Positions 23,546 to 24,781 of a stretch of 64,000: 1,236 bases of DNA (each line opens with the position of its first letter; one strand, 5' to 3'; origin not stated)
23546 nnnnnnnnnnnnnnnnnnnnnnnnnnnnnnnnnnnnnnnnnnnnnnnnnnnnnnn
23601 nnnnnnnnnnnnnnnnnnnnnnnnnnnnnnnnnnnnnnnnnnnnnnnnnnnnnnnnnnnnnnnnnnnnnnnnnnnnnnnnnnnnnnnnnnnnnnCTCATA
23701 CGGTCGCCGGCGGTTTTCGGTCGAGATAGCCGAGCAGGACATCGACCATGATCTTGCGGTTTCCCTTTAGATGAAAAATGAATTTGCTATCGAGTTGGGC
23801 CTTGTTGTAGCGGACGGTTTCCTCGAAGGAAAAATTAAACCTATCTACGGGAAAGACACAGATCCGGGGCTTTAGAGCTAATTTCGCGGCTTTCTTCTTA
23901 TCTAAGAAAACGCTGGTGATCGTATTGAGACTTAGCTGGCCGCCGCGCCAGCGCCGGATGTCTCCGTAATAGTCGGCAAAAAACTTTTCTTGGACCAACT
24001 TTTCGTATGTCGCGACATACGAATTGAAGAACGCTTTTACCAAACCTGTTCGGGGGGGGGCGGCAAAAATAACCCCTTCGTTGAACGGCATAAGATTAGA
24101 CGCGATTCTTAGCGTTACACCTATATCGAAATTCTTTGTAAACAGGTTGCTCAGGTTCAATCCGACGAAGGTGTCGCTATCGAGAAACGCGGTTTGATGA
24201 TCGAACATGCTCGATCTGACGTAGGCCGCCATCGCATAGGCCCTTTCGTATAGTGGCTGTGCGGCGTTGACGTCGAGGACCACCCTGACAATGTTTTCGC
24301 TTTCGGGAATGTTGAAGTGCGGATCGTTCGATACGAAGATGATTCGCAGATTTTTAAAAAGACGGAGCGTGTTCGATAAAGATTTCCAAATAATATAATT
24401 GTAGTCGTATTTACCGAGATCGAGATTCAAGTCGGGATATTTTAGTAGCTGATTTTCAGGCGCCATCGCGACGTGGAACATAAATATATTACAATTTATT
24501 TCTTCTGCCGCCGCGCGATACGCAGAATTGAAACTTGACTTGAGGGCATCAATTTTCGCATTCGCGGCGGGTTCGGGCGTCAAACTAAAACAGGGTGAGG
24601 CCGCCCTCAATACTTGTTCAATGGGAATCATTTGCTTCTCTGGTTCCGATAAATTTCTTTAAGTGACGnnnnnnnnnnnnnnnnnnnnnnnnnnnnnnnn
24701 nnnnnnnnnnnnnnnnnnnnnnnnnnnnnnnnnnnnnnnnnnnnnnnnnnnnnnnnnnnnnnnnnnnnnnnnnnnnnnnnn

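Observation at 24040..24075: Homopolymeric G9/C9 tract inside a putative glycosyltransferase gene is a phase-variation candidate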

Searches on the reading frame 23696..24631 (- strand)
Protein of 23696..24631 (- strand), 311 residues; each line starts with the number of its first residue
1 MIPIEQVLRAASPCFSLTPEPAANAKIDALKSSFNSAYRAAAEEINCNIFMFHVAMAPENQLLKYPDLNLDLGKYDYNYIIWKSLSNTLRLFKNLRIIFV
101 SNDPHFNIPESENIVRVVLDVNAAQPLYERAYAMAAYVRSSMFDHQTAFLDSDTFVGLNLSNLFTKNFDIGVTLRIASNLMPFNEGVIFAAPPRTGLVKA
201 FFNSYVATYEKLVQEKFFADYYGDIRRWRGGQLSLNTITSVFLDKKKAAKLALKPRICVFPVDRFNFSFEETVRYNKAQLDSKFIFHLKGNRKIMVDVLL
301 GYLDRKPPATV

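Call 5: search_protein_families(library=pfam, proteins=[window:23696-24631:-], max_evalue=0.01)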
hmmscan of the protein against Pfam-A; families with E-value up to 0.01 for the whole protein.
window:23696-24631:- (311 aa): 0 families

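Call 6: find_homologous_proteins(query=window:23696-24631:-)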
Query window:23696-24631:- (311 aa): 81 proteins with E <= 0.001 among 1721 candidates.
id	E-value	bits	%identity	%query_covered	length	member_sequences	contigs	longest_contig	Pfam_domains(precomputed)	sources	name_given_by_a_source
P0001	1.3e-170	584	100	84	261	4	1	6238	-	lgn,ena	-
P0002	6.0e-151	520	74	99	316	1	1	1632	-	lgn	-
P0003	3.7e-137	475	68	99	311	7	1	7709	-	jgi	-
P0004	4.9e-76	274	44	97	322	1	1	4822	-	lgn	-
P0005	1.8e-74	269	44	97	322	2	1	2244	-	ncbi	-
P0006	1.9e-52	196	39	89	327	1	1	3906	-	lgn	-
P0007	3.0e-52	196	40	83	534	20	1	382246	-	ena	-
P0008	4.4e-52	195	40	83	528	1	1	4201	-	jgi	jgi:hypothetical protein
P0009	3.2e-51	192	36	98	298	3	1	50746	-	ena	-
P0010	1.5e-50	190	37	87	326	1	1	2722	-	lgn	-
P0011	3.2e-50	189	39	83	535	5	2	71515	-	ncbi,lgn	-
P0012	3.3e-50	189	39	83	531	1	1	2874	-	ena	-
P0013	1.0e-49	187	34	96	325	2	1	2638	-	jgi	jgi:hypothetical protein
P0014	2.1e-49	186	39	86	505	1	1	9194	-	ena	-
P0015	2.4e-49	186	37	89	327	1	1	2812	-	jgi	jgi:hypothetical protein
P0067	2.6e-34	137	35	80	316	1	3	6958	-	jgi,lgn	jgi:hypothetical protein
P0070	3.5e-32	130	34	82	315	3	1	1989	-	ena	-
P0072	1.2e-31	128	32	85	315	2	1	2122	-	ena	-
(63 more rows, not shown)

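Call 7: search_protein_families(library=ncbifam, proteins=[window:23696-24631:-], max_evalue=0.1)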
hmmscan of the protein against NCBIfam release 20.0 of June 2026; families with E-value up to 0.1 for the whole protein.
window:23696-24631:- (311 aa): 0 families

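Call 8: search_solved_structures(query=window:23696-24631:-, max_evalue=10)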
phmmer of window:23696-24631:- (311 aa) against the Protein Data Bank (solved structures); distinct sequences matched with E-value up to 10: 5.
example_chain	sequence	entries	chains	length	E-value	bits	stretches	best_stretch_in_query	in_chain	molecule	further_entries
4g7w_A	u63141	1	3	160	0.33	13.4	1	12-40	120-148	Putative uncharacterized protein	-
7ey4_N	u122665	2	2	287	0.37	13.2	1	126-202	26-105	Spike glycoprotein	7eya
7q0i_D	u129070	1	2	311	0.43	13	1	126-202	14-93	Spike protein S1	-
9cwq_A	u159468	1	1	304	0.6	12.5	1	125-202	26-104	BA.2.86 Spike protein NTD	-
9x9z_A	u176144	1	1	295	0.79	12.1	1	127-202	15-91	Spike protein S1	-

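Call 10: find_encoding_contigs(protein=P0001, flank=10000)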
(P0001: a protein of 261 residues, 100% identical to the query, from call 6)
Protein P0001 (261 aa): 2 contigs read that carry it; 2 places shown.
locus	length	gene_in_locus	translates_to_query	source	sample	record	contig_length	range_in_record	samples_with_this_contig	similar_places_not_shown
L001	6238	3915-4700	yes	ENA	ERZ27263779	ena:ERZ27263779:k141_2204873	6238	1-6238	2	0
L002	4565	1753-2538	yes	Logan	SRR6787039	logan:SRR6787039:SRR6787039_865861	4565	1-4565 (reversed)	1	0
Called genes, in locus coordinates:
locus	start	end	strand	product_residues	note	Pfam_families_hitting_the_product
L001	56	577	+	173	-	PF03734:YkuD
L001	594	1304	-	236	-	PF01168:Ala_racemase_N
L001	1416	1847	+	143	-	-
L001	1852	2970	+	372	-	PF01041:DegT_DnrJ_EryC1, PF00155:Aminotran_1_2 (weak), PF01212:Beta_elim_lyase (weak)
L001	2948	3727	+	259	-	PF05175:MTS (faint), PF13489:Methyltransf_23, PF13847:Methyltransf_31, PF08241:Methyltransf_11, PF08242:Methyltransf_12, PF13649:Methyltransf_25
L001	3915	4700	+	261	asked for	-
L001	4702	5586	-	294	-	-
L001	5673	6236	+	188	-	?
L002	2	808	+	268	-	?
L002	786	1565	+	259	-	PF05175:MTS (faint), PF13489:Methyltransf_23, PF13847:Methyltransf_31, PF08241:Methyltransf_11, PF08242:Methyltransf_12, PF13649:Methyltransf_25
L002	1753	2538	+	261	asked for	-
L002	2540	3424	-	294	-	-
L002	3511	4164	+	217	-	PF02581:TMP-TENI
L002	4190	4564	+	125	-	?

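Call 12: list_cluster_members(proteins=[P0001, window:23696-24631:-])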
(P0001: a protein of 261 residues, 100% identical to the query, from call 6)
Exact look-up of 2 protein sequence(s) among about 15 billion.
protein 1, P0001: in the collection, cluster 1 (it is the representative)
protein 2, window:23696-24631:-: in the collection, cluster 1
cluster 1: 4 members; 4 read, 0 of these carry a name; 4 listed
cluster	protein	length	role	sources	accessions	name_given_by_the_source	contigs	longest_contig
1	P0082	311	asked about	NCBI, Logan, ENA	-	-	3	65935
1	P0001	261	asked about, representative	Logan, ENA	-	-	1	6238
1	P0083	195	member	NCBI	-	-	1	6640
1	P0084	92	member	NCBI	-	-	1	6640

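Call 14: find_encoding_contigs(protein=P0083, flank=10000)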
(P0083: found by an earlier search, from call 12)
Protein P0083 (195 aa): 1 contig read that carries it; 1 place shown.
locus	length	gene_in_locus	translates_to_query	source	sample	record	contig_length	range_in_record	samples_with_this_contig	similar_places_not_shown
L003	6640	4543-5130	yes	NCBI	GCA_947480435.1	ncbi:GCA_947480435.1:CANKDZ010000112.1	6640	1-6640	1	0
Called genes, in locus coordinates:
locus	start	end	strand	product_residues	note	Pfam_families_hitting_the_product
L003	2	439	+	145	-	?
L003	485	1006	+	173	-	PF03734:YkuD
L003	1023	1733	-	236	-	PF01168:Ala_racemase_N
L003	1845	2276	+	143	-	-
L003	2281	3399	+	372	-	PF01041:DegT_DnrJ_EryC1, PF00155:Aminotran_1_2 (weak), PF01212:Beta_elim_lyase (weak)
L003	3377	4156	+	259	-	PF05175:MTS (faint), PF13489:Methyltransf_23, PF13847:Methyltransf_31, PF08241:Methyltransf_11, PF08242:Methyltransf_12, PF13649:Methyltransf_25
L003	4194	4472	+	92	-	-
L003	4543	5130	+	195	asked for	-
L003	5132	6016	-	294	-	-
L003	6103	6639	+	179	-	?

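Call 15: find_encoding_contigs(protein=window:23696-24631:-, flank=10000)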
Protein window:23696-24631:- (311 aa): 6 contigs read that carry it; 4 places shown.
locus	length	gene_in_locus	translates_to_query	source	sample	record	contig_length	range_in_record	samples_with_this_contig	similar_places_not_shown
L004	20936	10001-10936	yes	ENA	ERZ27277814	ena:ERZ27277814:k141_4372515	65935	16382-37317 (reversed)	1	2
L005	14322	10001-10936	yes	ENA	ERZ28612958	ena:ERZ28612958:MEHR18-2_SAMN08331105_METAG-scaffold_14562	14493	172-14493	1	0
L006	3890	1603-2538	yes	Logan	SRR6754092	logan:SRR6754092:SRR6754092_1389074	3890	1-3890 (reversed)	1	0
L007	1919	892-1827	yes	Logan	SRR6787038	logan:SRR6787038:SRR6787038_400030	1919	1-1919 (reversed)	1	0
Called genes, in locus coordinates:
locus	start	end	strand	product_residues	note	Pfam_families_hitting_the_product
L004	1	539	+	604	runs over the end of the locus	-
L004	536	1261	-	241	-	PF13489:Methyltransf_23 (weak), PF08241:Methyltransf_11, PF13649:Methyltransf_25 (weak)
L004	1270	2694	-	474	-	PF13489:Methyltransf_23, PF07021:MetW, PF13847:Methyltransf_31, PF08241:Methyltransf_11, PF08242:Methyltransf_12, PF13649:Methyltransf_25, PF13641:Glyco_tranf_2_3, PF00535:Glycos_transf_2, +2 more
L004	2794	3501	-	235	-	PF00072:Response_reg, PF00486:Trans_reg_C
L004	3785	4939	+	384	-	PF00926:DHBP_synthase (faint), PF00925:GTP_cyclohydro2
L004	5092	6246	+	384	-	-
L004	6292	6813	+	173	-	PF03734:YkuD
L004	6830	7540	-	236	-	PF01168:Ala_racemase_N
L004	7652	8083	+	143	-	-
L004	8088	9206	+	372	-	PF01041:DegT_DnrJ_EryC1, PF00155:Aminotran_1_2 (weak), PF01212:Beta_elim_lyase (weak)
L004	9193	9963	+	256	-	PF05175:MTS (faint), PF13489:Methyltransf_23, PF13847:Methyltransf_31, PF08241:Methyltransf_11, PF08242:Methyltransf_12, PF13649:Methyltransf_25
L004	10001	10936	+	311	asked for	-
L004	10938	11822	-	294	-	-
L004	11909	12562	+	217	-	PF02581:TMP-TENI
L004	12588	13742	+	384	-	PF13621:Cupin_8 (weak), PF08007:JmjC_2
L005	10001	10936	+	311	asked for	-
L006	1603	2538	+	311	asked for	-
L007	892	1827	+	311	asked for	-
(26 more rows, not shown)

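Call 20: find_encoding_contigs(protein=P0002, flank=10000)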
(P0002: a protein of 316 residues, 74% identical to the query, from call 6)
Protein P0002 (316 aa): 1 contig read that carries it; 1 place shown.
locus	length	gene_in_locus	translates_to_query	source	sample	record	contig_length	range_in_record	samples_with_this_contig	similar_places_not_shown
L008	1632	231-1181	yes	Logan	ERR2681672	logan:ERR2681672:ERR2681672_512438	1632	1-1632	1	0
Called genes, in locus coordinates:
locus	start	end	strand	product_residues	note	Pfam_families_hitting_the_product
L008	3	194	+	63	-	?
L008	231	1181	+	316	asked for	-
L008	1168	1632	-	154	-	?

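Call 21: find_encoding_contigs(protein=P0003, flank=10000)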
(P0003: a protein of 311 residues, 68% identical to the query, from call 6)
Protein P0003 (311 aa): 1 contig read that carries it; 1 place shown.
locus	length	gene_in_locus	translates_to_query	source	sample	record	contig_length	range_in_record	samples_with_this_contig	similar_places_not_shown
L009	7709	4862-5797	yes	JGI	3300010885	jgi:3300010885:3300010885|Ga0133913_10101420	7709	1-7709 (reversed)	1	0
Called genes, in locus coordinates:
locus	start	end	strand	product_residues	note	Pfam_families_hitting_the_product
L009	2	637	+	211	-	?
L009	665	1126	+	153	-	-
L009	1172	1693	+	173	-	PF03734:YkuD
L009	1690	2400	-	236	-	PF01168:Ala_racemase_N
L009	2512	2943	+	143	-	-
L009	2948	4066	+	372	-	PF01041:DegT_DnrJ_EryC1, PF00155:Aminotran_1_2 (weak), PF01212:Beta_elim_lyase (weak)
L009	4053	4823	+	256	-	PF13489:Methyltransf_23, PF05175:MTS (weak), PF13847:Methyltransf_31, PF08241:Methyltransf_11, PF08242:Methyltransf_12, PF13649:Methyltransf_25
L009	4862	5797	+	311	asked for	-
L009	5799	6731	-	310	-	-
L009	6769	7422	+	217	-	PF02581:TMP-TENI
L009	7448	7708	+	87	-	?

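Call 25: find_related_loci(query=A1, collection=genome_contigs, flank=8000)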
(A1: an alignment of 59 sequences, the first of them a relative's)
Query A1 (311 aa) in genome_contigs; peptide patterns used: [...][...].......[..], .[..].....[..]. (x = any residue, [..] = any of these).
86 stretches matched a pattern; 46 encode a relative of the query (tblastn E <= 1e-3); 46 distinct loci.
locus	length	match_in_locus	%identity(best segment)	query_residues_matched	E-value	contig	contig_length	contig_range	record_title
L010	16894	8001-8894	39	15-309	2e-63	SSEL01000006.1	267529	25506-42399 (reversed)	MAG: Rhodospirillaceae bacterium isolate Bin_26_3 c_000000030485, whole genome shotgun sequence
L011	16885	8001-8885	38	15-306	2e-61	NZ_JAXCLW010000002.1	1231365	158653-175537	Dongia soli strain D78 13941_scaffold2, whole genome shotgun sequence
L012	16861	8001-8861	38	20-306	3e-59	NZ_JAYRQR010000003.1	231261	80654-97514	MAG: Dongia sp. isolate XM1_ASGE2bin.9 k141_30263, whole genome shotgun sequence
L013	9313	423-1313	36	1-305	8e-59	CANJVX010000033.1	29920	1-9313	MAG: Beijerinckiaceae bacterium isolate RH-23may17-767 genome assembly, contig: RH-23may17-C10887, whole genome shotgun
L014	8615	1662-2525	38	21-307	9e-57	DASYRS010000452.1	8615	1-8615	MAG TPA_asm: Dongiaceae bacterium isolate SMAG_U4517 k141_196868, whole genome shotgun sequence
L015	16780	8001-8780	40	50-307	1e-56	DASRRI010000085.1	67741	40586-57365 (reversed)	MAG TPA_asm: Dongiaceae bacterium isolate SMAG_U4637 k141_335565, whole genome shotgun sequence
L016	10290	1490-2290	40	48-311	1e-56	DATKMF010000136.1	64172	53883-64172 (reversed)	MAG TPA_asm: Candidatus Cybelea sp. isolate SMAG_U14704 k141_3221715, whole genome shotgun sequence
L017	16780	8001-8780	39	50-308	3e-56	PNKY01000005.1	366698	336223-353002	MAG: Rhodospirillum sp. isolate PB1.008 PB1_1000012_366698, whole genome shotgun sequence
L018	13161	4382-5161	39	50-308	4e-56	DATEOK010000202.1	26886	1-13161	MAG TPA_asm: Dongiaceae bacterium isolate SMAG_U8993 k141_1316831, whole genome shotgun sequence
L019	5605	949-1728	39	50-308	2e-55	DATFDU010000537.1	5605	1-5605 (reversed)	MAG TPA_asm: Dongiaceae bacterium isolate SMAG_U8589 k141_1521843, whole genome shotgun sequence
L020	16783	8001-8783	38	49-308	3e-52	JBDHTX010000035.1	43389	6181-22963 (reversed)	MAG: Dongiaceae bacterium isolate AS-MICRO-OLR.196 NODE_2420_length_43389_cov_23.269737, whole genome shotgun sequence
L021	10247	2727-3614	35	2-297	2e-51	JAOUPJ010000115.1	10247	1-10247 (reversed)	MAG: Gammaproteobacteria bacterium isolate 8_1_Oct_SF_Bin47 8_1_Oct_SF_Bin47_scaffold_5306_c1, whole genome shotgun sequ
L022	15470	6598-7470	33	2-293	5e-48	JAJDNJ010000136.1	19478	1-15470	MAG: Betaproteobacteria bacterium isolate ALJrbin.28 k141_144072, whole genome shotgun sequence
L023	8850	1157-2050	33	4-299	3e-47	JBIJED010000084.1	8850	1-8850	MAG: Azospirillales bacterium isolate ME2007-06-25D7_3300043774_group2_bin125 Rohwer_bin1812_scaffold_7807_c1, whole gen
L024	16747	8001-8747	37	49-296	2e-46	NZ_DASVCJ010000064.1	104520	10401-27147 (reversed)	MAG: Ferrovibrio sp. isolate SMAG_U2003 k141_500130, whole genome shotgun sequence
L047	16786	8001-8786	32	46-304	8e-37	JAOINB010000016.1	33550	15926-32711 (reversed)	Betaproteobacteria bacterium isolate AH-736-P17 AH-736-P17_NODE_16, whole genome shotgun sequence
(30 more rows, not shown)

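Call 31: predict_structure(alignment_id=A1)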
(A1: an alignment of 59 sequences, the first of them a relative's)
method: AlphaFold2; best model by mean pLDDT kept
length: 311 residues; sequences in the alignment: 59
mean_pLDDT: 95.7   pTM: 0.94
mean pLDDT of the five models: 95.7, 95.6, 95.4, 95.2, 94.4
residues with pLDDT >= 90: 295; 70-90: 15; 50-70: 1; < 50: 0
segments of 3 or more residues with pLDDT < 50: none
pLDDT, mean of each block of 10 residues (from residue 1): 94 98 98 97 95 96 93 96 97 97 97 97 98 99 98 97 91 94 96 96 99 98 96 98 95 96 96 92 96 93 88 57
secondary structure, 60 per line:
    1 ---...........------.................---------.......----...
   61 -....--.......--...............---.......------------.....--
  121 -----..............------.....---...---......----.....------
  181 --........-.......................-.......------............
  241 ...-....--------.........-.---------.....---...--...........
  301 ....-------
elements in order: H4-14 H21-37 E47-53 E62-65 E68-71 H77-91 E95-101 E114-118 H126-139 E146-150 E154-156 H160-165 E170-174 E183-190 H192-214 H216-222 H229-243 H245-248 E257-261 H262-265 H277-281 E285-287 H290-304
